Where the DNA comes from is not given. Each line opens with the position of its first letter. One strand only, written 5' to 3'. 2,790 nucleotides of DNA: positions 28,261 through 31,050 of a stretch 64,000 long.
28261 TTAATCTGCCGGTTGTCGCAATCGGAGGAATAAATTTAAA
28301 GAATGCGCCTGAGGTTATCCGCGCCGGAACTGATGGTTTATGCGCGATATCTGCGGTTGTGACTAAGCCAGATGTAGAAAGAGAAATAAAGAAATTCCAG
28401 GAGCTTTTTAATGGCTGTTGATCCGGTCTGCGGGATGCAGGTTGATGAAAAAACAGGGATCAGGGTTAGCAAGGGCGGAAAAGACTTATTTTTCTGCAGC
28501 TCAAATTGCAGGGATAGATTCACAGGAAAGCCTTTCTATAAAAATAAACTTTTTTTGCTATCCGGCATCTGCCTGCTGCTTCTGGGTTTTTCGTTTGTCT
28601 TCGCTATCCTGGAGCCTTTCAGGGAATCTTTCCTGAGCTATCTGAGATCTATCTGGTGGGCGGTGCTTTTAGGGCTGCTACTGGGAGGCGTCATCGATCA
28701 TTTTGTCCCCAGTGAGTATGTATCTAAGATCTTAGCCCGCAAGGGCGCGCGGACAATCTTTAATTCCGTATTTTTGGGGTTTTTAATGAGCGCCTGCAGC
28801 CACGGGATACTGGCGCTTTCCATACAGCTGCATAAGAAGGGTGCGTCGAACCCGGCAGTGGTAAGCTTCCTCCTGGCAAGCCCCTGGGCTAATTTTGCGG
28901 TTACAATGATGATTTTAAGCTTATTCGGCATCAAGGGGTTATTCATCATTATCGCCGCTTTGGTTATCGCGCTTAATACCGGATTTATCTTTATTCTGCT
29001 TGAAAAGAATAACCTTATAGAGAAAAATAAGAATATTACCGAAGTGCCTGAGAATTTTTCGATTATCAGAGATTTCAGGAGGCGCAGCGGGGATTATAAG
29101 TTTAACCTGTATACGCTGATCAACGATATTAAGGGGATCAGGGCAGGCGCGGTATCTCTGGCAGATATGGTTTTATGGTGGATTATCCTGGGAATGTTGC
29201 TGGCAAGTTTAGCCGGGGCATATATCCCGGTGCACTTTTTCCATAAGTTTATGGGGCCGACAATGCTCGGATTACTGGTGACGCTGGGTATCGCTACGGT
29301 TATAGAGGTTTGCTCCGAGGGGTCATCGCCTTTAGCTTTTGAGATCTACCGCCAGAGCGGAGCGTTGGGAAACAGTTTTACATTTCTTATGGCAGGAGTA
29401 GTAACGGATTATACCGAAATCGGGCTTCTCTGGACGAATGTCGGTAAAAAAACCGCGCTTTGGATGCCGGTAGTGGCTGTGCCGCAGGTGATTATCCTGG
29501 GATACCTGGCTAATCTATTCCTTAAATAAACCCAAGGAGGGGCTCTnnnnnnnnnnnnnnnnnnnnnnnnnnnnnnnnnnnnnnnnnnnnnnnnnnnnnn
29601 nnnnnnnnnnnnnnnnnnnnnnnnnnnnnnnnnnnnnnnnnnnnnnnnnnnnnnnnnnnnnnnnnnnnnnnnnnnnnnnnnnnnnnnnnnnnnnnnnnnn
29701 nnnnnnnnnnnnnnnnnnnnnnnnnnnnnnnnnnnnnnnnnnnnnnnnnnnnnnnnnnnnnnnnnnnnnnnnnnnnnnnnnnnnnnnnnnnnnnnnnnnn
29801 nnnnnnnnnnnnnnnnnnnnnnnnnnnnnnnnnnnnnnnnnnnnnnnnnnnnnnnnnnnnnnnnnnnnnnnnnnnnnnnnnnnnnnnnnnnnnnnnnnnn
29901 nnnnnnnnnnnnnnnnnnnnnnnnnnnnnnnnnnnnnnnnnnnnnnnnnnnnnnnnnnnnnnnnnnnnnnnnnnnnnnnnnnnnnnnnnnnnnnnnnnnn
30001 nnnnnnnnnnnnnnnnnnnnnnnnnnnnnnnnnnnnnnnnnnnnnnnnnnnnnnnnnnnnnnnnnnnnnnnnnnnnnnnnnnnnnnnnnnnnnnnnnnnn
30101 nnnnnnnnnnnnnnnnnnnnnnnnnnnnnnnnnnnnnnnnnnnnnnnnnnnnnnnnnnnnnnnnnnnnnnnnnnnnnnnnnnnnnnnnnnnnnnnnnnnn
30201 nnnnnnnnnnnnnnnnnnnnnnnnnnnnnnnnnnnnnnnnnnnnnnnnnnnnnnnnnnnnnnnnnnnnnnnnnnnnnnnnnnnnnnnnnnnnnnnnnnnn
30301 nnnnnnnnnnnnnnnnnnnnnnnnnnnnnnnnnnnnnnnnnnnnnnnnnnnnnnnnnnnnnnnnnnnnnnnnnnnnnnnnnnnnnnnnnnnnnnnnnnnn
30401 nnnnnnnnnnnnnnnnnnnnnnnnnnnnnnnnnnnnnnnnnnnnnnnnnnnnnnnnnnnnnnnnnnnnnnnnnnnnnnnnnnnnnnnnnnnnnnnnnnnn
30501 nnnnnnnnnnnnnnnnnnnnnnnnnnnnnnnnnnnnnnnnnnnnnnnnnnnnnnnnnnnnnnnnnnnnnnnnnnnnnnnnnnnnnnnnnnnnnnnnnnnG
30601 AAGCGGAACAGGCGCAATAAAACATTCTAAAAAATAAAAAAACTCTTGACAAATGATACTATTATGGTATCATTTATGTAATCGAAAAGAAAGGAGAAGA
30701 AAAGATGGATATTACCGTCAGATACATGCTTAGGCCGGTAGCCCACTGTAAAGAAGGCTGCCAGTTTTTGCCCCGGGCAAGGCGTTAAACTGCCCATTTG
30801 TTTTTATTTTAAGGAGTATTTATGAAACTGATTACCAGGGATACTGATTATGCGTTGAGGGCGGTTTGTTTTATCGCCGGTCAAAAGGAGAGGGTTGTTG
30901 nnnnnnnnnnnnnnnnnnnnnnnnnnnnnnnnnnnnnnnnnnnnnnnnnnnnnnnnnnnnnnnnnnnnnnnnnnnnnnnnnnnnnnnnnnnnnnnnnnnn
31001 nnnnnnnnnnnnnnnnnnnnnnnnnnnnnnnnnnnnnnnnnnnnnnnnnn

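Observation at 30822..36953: Rrf2-regulated oxygen/ROS-detoxification island typical of strict anaerobes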

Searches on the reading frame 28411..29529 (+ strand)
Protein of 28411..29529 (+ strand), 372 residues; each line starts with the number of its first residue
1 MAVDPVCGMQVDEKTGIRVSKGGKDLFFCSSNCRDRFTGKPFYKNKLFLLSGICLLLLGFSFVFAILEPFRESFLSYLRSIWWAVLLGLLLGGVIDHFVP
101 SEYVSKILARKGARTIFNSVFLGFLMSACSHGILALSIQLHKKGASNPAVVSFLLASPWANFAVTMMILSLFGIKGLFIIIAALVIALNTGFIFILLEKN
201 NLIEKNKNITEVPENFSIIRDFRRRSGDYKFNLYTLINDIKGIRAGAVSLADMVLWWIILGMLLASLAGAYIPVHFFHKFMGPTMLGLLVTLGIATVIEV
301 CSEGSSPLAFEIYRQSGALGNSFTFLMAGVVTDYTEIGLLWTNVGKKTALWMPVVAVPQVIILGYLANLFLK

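Call 8: search_protein_families(library=pfam, proteins=[window:28411-29529:+], max_evalue=0.001)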
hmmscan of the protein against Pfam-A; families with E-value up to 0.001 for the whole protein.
window:28411-29529:+ (372 aa): 2 families
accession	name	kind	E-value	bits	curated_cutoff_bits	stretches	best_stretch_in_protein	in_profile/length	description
PF03773.19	ArsP_1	-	8.4e-31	107.6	32.3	1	73-368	8-293/294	Predicted permease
PF04945.19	YHS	-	6.2e-08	33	30.3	1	3-41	2-40/47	YHS domain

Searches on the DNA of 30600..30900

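Call 34: search_rna_families(source=window, start=30600, end=30900, threshold=evalue, max_evalue=10, show_alignments=3)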
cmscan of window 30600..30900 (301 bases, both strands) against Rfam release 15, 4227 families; matches with E-value up to 10: 2.
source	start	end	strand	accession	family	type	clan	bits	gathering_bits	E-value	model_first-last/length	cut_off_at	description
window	30600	30867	+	RF01469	rli33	Gene; sRNA;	CL00114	16.3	46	0.014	311-532/532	5'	Listeria sRNA rli33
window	30697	30763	+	RF02677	NsiR4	Gene; sRNA;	-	10.5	40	9.2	1-65/65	no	Nitrogen stress-induced RNA 4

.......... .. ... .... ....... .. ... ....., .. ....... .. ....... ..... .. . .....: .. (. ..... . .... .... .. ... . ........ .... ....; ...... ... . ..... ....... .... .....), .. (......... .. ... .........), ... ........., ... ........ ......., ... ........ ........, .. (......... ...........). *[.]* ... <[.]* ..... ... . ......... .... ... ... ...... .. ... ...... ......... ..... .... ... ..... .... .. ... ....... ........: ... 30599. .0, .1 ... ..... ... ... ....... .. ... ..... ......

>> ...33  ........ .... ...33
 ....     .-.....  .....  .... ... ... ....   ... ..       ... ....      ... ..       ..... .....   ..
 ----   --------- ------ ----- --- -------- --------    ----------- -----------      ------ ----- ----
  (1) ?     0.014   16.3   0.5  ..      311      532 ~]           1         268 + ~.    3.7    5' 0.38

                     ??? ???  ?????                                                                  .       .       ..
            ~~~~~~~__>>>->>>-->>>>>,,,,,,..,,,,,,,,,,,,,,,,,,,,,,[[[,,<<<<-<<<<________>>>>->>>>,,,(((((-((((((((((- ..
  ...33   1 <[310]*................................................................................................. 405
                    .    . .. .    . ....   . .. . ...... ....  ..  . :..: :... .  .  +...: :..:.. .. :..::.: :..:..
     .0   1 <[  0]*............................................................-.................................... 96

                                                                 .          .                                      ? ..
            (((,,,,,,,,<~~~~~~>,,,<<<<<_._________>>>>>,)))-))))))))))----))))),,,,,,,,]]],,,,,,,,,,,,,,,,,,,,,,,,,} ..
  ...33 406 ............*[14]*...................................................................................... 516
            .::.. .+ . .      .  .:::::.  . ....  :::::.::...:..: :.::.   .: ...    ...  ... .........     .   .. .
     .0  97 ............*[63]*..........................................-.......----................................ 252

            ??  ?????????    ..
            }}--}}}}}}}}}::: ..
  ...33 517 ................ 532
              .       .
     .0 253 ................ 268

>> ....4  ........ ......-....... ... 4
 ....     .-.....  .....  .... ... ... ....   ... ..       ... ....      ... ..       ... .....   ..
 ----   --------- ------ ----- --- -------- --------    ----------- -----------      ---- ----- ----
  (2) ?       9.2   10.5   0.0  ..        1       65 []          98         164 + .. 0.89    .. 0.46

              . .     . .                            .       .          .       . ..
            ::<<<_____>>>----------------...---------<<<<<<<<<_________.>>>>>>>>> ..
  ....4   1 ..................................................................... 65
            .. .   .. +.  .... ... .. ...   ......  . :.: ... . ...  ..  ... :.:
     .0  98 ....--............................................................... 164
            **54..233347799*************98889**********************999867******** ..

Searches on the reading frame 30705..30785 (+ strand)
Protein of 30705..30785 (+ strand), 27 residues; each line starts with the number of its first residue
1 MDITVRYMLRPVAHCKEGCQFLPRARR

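Call 20: search_protein_families(library=ncbifam, proteins=[window:30705-30785:+], max_evalue=1)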
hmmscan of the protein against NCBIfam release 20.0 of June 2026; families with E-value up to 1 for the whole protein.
seq(27 aa): 0 families

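Call 21: search_protein_families(library=pfam, proteins=[window:30705-30785:+], max_evalue=10)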
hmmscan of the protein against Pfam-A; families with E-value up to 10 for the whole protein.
seq(27 aa): 0 families
